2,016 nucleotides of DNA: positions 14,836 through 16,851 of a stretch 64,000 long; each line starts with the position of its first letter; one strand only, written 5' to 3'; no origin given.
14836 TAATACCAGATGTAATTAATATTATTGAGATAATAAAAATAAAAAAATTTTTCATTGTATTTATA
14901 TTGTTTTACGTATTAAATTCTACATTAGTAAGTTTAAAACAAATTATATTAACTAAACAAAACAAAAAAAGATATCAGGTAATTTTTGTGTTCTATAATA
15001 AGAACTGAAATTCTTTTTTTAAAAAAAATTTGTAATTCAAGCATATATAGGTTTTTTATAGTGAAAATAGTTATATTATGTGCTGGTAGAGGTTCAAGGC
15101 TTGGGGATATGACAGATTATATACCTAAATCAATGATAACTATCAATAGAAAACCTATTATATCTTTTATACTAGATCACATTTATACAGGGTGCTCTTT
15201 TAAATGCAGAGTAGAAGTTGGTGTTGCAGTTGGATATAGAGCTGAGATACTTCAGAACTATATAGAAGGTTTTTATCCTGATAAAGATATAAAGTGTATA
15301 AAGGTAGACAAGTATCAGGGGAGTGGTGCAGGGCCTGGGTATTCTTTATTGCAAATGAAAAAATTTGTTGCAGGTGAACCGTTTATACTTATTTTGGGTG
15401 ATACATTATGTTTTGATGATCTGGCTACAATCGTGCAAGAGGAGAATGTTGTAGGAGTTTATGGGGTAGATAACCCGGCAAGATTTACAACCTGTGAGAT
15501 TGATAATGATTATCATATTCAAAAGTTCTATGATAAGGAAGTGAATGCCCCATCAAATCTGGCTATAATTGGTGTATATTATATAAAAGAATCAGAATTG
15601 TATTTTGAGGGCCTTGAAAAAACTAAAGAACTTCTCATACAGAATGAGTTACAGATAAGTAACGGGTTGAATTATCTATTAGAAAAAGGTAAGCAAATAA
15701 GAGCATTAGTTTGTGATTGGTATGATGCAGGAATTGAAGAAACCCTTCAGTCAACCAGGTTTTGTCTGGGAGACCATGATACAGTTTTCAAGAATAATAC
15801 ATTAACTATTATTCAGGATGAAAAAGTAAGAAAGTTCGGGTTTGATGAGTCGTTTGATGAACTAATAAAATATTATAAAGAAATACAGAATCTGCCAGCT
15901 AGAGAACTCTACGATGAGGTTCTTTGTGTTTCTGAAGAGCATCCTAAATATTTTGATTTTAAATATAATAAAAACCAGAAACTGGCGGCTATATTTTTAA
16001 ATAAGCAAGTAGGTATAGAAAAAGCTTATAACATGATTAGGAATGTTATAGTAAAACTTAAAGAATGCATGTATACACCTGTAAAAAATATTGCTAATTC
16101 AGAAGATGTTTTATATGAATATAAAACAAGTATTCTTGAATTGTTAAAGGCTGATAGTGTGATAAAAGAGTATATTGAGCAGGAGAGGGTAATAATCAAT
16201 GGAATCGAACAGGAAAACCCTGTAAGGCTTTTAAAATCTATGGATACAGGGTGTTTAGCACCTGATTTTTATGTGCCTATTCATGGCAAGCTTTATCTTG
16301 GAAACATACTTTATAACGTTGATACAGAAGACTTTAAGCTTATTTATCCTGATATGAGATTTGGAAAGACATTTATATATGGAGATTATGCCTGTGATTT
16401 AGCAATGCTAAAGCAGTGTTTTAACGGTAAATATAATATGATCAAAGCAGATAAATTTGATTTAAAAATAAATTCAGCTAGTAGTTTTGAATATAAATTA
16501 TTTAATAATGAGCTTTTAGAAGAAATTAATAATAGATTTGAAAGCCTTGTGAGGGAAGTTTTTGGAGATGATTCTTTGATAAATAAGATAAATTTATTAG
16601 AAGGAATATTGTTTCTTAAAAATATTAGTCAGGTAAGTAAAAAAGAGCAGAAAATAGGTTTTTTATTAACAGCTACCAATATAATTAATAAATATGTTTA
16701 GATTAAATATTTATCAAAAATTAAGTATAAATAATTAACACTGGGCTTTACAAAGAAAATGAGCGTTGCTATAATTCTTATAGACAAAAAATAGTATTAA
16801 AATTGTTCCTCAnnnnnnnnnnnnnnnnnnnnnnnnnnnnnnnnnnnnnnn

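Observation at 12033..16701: Divergent cluster: TPR lipoprotein, SAM methyltransferase and a 391-aa unknown, opposite a fused nucleotidyltransferase/kinase-like protein with a D-to-K catalytic-motif variant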

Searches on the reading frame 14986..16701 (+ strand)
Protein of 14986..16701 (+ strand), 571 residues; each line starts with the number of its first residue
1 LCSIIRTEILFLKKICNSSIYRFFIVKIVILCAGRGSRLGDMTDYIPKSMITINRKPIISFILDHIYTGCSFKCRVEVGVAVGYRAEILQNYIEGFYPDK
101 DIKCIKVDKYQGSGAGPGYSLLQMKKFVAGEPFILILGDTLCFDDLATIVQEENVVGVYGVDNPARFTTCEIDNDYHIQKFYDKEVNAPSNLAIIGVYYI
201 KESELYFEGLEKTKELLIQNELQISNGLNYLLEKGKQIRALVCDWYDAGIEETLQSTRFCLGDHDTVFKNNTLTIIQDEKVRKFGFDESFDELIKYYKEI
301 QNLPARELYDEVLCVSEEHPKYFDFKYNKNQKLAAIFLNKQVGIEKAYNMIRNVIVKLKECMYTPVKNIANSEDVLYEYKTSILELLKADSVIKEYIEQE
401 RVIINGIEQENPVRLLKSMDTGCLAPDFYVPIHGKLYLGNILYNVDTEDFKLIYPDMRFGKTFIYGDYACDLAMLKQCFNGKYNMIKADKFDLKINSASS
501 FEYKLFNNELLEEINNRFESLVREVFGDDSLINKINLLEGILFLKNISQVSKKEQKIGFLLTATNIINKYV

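Call 3: search_protein_families(library=pfam, proteins=[window:14986-16701:+], max_evalue=0.1)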
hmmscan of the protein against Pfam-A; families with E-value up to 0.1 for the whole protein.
window:14986-16701:+ (571 aa): 2 families
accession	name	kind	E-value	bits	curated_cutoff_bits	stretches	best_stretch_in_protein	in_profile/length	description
PF00483.29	NTP_transferase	-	7.2e-12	45.8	21.2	1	28-249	2-230/245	Nucleotidyl transferase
PF12804.13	NTP_transf_3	-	3.4e-05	24.5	27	1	29-142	2-98/160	MobA-like NTP transferase domain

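Call 4: search_protein_families(library=ncbifam, proteins=[window:14986-16701:+], max_evalue=0.1)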
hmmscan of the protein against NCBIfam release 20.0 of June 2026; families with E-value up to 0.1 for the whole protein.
window:14986-16701:+ (571 aa): 21 families
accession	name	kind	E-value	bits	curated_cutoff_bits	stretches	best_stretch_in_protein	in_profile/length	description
TIGR01208.1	rmlA_long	equivalog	9.6e-25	87.2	320.25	1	27-256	1-229/353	glucose-1-phosphate thymidylyltransferase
TIGR03992.1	Arch_glmU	subfamily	2e-24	86.2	292.1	1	27-249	2-215/393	bifunctional sugar-1-phosphate nucleotidylyltransferase/acetyltransferase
NF041313.1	UDPGP_AglF_Halo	equivalog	9.7e-19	67.7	400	1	27-247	2-218/234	UTP--glucose-1-phosphate uridylyltransferase AglF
NF041173.1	Sug_nt_acttase_Thmprot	equivalog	2.1e-18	66.4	600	1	27-239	2-203/405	bifunctional sugar-1-phosphate nucleotidylyltransferase/acetyltransferase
NF049965.1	GlMnHpPGnyltfHddC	equivalog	2.1e-15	57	300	1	27-203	2-170/221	D-glycero-D-manno-heptose 1-phosphate guanosyltransferase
TIGR01099.1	galU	equivalog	5.1e-15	55.8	326.8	2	111-250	101-254/261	UTP--glucose-1-phosphate uridylyltransferase GalU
TIGR02623.1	G1P_cyt_trans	equivalog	1.3e-09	37.9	300.25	1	27-96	2-67/255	glucose-1-phosphate cytidylyltransferase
NF052502.1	man1P_GTase_Rv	exception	1.5e-09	37.2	440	1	28-249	3-218/352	mannose-1-phosphate guanylyltransferase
TIGR01207.1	rmlA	equivalog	2e-09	37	360.65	1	28-258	2-233/286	glucose-1-phosphate thymidylyltransferase RfbA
NF045761.1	NAMPUrTaseMurU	equivalog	1.6e-07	31.4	250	1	27-198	2-173/226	N-acetylmuramate alpha-1-phosphate uridylyltransferase MurU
NF009928.0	PRK13389.1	equivalog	5.1e-07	29.1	548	1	25-65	8-48/302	UTP--glucose-1-phosphate uridylyltransferase GalU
NF012024.0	PRK15480.1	equivalog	1e-06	28.1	588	1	27-252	5-231/292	glucose-1-phosphate thymidylyltransferase RfbA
NF003670.0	PRK05293.1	equivalog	1.9e-06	27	470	1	29-94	8-70/382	glucose-1-phosphate adenylyltransferase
TIGR01105.1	galF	equivalog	3.9e-05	23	659.2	1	26-68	4-46/297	GalU regulator GalF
NF007516.0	PRK10122.1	equivalog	7.4e-05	22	534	1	26-68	4-46/297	UTP--glucose-1-phosphate uridylyltransferase GalF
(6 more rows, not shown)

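Call 7: search_solved_structures(query=window:14986-16701:+, max_evalue=10, show_alignments=0)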
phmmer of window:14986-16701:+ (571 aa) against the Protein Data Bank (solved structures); distinct sequences matched with E-value up to 10: 52.
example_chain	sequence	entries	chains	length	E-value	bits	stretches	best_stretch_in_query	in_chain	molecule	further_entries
5xhw_A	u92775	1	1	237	1.3e-09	40.7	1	27-187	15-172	Putative 6-deoxy-D-mannoheptose pathway protein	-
3hl3_A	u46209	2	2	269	1.3e-09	40.7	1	25-258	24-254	Glucose-1-phosphate thymidylyltransferase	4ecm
2ggo_A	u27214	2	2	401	1.5e-09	40.5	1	27-251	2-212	401aa long hypothetical glucose-1-phosphate thymidylyltransferase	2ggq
6jq8_A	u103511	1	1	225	1.6e-09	40.4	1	27-187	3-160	Putative 6-deoxy-D-mannoheptose pathway protein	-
5z09_A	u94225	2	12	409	2.4e-09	39.8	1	27-251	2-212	Dual sugar-1-phosphate nucleotidylyltransferase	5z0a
3juj_A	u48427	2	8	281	5.2e-08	35.4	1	26-240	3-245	UDP-glucose pyrophosphorylase (GalU)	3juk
6n0u_A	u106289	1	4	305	9.9e-08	34.4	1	27-254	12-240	Glucose-1-phosphate thymidylyltransferase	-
6mnu_A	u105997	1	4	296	1.3e-07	34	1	26-156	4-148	UTP--glucose-1-phosphate uridylyltransferase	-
1mc3_A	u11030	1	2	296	2e-07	33.4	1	27-254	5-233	GLUCOSE-1-PHOSPHATE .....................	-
1h5s_A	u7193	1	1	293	4.1e-07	32.4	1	27-255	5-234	Glucose-1-phosphate thymidylyltransferase 1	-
1h5r_B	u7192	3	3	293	4.5e-07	32.3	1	27-254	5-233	GLUCOSE-1-PHOSPHATE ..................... | Glucose-1-phosphate thymidylyltransferase 1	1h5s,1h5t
1h5r_A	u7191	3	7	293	7.6e-07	31.5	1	27-254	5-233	GLUCOSE-1-PHOSPHATE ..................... | Glucose-1-phosphate thymidylyltransferase 1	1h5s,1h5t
7x8j_A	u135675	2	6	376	3e-06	29.5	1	26-205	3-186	Mannose-1-phosphate guanylyltransferase 1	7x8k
1h5s_D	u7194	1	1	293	3e-06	29.5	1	27-254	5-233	Glucose-1-phosphate thymidylyltransferase 1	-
8yre_D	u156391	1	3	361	3.4e-06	29.4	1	27-205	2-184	Mannose-1-phosphate guanylyltransferase 1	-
1jyk_A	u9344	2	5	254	4.8e-05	25.6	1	24-129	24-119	CTP:phosphocholine Cytidylyltransferase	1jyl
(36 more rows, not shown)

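Call 8: find_homologous_proteins(query=window:15061-16701:+, max_evalue=0.001)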
Query window:15061-16701:+ (546 aa): 40 proteins with E <= 0.001 among 7856 candidates.
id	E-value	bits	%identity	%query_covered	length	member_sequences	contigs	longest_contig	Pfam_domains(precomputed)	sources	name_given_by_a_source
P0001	0.0e+0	1191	96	100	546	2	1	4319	PF00483.30,PF12804.14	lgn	-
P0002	5.5e-216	737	61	100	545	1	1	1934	PF00483.30,PF12804.14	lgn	-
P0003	1.4e-213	729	57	100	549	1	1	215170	PF00483.30,PF12804.14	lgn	-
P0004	8.2e-193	660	54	99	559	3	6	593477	PF00483.30,PF12804.14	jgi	-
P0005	1.8e-137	478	43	100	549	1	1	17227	PF00483.30,PF12804.14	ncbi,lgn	ncbi:MAG: sugar phosphate nucleotidyltransferase [Vampirovibrionia bacterium]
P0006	3.1e-34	137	27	98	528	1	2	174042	PF12804.14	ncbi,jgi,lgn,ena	-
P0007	7.3e-30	122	28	95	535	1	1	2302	PF00483.30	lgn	-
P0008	8.1e-30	122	27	85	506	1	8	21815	PF12804.14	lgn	-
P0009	2.4e-27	114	33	46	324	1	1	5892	PF00483.30,PF01128.26,PF25087.2,PF25084.2,PF12804.14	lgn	-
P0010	1.2e-26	112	35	43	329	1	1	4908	PF00483.30,PF01128.26,PF12804.14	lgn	-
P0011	7.7e-26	109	26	95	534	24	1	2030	-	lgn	-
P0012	2.5e-25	108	33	51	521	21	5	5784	-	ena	-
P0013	5.1e-25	106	26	99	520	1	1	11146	PF00483.30,PF12804.14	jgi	-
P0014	1.7e-24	105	32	46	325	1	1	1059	PF00483.30,PF25087.2,PF25084.2,PF12804.14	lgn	-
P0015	3.8e-24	104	23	95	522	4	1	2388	PF01636.30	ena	-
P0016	1.7e-23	101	32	48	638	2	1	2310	PF00483.30,PF12804.14,PF01050.25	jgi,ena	jgi:choline kinase/thiamine kinase-like enzyme/mannose-6-phosphate isomerase-like protein (cupin sup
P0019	1.1e-22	99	32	44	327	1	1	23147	PF00483.30,PF01128.26,PF12804.14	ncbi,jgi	-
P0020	1.2e-22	99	31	44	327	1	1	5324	PF00483.30,PF01128.26,PF12804.14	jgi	jgi:glucose-1-phosphate thymidylyltransferase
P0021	1.3e-22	99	30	44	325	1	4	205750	PF00483.30,PF25087.2,PF25247.2,PF25084.2,PF24894.2,PF12804.14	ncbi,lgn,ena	ncbi:MAG: sugar phosphate nucleotidyltransferase [Ignavibacteriaceae bacterium]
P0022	6.3e-22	96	32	43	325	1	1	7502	PF00483.30,PF01128.26,PF25087.2,PF12804.14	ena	-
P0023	1.3e-21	95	32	43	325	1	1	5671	PF00483.30,PF01128.26,PF12804.14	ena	-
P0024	4.5e-20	90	35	42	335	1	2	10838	PF00483.30,PF25087.2,PF12804.14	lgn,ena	-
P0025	8.4e-20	89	33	34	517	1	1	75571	-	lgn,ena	-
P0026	1.7e-19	88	24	95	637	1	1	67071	PF00483.30,PF12804.14,PF01050.25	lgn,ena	-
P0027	8.3e-19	86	33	42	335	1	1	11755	PF00483.30,PF25087.2,PF12804.14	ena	-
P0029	3.1e-17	81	25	95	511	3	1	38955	PF00483.30,PF01636.30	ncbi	-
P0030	1.7e-16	78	30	42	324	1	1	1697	PF00483.30,PF12804.14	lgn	-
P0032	2.3e-13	68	27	43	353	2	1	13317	PF00483.30,PF00132.31,PF25087.2,PF25084.2,PF24894.2,PF12804.14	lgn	-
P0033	5.2e-13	67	25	83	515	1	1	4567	PF00483.30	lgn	-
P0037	1.6e-9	55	26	43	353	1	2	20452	PF00483.30,PF00132.31,PF25087.2,PF25084.2,PF12804.14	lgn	-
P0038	3.4e-7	48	26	43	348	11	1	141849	PF00483.30,PF00132.31,PF07959.19,PF25087.2,PF25084.2,PF12804.14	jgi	jgi:glucose-1-phosphate thymidylyltransferase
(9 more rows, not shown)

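Call 11: find_encoding_contigs(protein=P0004, flank=8000, max_places=3)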
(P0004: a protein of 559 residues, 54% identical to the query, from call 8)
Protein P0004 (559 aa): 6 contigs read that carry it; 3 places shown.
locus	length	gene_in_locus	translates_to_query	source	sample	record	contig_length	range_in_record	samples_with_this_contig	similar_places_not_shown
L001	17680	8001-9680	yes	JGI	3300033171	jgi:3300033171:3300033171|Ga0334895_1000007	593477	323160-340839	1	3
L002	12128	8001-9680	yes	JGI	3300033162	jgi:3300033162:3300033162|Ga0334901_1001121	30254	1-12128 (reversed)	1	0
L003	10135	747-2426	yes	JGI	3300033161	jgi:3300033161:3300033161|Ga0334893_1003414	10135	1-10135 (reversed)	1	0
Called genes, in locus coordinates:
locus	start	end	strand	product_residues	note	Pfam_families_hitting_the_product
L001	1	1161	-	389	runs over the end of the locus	PF00465:Fe-ADH, PF13685:Fe-ADH_2, PF25137:ADH_Fe_C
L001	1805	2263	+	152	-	PF12569:NatA_aux_su (weak)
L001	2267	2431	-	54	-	-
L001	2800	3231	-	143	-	PF02482:Ribosomal_S30AE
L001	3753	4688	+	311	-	PF00175:NAD_binding_1, PF10418:DHODB_Fe-S_bind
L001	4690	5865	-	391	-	-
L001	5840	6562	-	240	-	PF01135:PCMT (weak), PF01209:Ubie_methyltran, PF01269:Fibrillarin (weak), PF13489:Methyltransf_23, PF13847:Methyltransf_31, PF08241:Methyltransf_11, PF08242:Methyltransf_12, PF13649:Methyltransf_25, +1 more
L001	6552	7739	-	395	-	-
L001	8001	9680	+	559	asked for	PF00483:NTP_transferase, PF12804:NTP_transf_3 (weak)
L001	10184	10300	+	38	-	-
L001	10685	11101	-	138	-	-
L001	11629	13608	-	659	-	-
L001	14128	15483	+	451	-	PF00278:Orn_DAP_Arg_deC, PF02784:Orn_Arg_deC_N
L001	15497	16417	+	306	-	PF19293:CdaA_N, PF02457:DAC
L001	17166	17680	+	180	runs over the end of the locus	PF02572:CobA_CobO_BtuR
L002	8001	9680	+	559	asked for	PF00483:NTP_transferase, PF12804:NTP_transf_3 (weak)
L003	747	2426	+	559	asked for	PF00483:NTP_transferase, PF12804:NTP_transf_3 (weak)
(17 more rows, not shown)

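Call 12: find_encoding_contigs(protein=P0003, flank=8000, max_places=2)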
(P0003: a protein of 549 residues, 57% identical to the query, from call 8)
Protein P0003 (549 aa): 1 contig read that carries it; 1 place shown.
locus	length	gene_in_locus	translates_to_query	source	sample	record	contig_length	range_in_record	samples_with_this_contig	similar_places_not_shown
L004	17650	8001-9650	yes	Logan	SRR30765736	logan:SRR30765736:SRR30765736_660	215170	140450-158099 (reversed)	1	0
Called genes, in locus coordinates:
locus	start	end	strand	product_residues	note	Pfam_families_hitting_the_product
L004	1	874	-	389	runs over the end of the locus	PF00465:Fe-ADH, PF13685:Fe-ADH_2, PF25137:ADH_Fe_C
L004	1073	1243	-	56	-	-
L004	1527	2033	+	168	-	-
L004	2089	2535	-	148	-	PF02482:Ribosomal_S30AE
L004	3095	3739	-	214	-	-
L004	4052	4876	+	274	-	PF00175:NAD_binding_1 (weak), PF10418:DHODB_Fe-S_bind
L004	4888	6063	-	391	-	-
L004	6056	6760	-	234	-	PF00891:Methyltransf_2 (weak), PF01135:PCMT, PF01209:Ubie_methyltran, PF13489:Methyltransf_23, PF13847:Methyltransf_31, PF08241:Methyltransf_11, PF08242:Methyltransf_12, PF13649:Methyltransf_25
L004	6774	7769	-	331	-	-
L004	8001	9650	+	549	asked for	PF00483:NTP_transferase, PF12804:NTP_transf_3 (weak)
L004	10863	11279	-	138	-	-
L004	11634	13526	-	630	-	-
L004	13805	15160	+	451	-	PF00278:Orn_DAP_Arg_deC, PF02784:Orn_Arg_deC_N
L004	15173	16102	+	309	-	PF19293:CdaA_N, PF02457:DAC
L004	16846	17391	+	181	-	PF02572:CobA_CobO_BtuR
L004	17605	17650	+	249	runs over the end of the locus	PF01255:Prenyltransf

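Call 13: find_encoding_contigs(protein=P0005, flank=8000, max_places=2)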
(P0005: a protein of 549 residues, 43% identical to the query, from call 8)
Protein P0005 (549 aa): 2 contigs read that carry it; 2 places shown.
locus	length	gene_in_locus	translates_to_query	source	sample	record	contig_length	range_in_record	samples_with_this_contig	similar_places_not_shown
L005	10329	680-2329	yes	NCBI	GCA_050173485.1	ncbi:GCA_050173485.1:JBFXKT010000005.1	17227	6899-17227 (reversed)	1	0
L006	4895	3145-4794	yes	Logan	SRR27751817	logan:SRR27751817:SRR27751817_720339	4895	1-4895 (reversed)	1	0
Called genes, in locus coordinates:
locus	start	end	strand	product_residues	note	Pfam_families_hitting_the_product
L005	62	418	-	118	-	PF01135:PCMT, PF01269:Fibrillarin (weak), PF13489:Methyltransf_23 (weak), PF01209:Ubie_methyltran, PF13679:Methyltransf_32 (weak), PF13847:Methyltransf_31, PF13649:Methyltransf_25, PF08241:Methyltransf_11, +2 more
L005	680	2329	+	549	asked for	PF00483:NTP_transferase, PF12804:NTP_transf_3 (weak)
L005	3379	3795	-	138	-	-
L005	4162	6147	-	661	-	-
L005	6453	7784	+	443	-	PF00278:Orn_DAP_Arg_deC, PF02784:Orn_Arg_deC_N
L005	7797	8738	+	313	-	PF19293:CdaA_N, PF02457:DAC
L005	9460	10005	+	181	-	PF02572:CobA_CobO_BtuR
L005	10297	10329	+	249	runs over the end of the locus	PF01255:Prenyltransf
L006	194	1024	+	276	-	PF00175:NAD_binding_1 (faint), PF10418:DHODB_Fe-S_bind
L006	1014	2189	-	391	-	-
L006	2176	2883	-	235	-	PF00891:Methyltransf_2 (weak), PF01135:PCMT, PF01209:Ubie_methyltran, PF13489:Methyltransf_23, PF13847:Methyltransf_31, PF08241:Methyltransf_11, PF08242:Methyltransf_12, PF13649:Methyltransf_25, +4 more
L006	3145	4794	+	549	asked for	PF00483:NTP_transferase, PF12804:NTP_transf_3 (weak)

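Call 14: find_encoding_contigs(protein=P0006, flank=8000, max_places=2)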
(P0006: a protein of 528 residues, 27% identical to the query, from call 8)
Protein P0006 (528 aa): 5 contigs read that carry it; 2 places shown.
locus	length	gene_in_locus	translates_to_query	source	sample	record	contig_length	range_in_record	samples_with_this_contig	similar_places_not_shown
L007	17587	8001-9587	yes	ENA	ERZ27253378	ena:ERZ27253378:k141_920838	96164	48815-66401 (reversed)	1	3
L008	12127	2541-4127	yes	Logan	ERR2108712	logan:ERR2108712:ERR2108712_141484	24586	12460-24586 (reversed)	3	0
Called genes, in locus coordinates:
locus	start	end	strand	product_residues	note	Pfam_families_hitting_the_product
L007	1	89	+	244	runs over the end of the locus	-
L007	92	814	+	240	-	PF00483:NTP_transferase (weak)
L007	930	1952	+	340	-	PF08282:Hydrolase_3 (faint)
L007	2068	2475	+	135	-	-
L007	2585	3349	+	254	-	PF03009:GDPD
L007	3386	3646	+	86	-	PF01541:GIY-YIG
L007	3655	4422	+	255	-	PF00483:NTP_transferase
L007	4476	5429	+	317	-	PF00106:adh_short (weak), PF04321:RmlD_sub_bind, PF05368:NmrA, PF01073:3Beta_HSD, PF01370:Epimerase, PF02719:Polysacc_synt_2 (weak), PF03435:Sacchrp_dh_NADP (weak), PF16363:GDP_Man_Dehyd, +2 more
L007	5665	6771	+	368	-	PF08013:GatZ_KbaZ-like (weak)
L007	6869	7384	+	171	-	-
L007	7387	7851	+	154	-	PF01050:MannoseP_isomer (faint), PF07883:Cupin_2 (weak)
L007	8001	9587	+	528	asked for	PF12804:NTP_transf_3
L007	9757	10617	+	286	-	-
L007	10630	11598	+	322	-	PF01370:Epimerase, PF16363:GDP_Man_Dehyd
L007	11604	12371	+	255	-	PF01370:Epimerase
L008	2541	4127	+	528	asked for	PF12804:NTP_transf_3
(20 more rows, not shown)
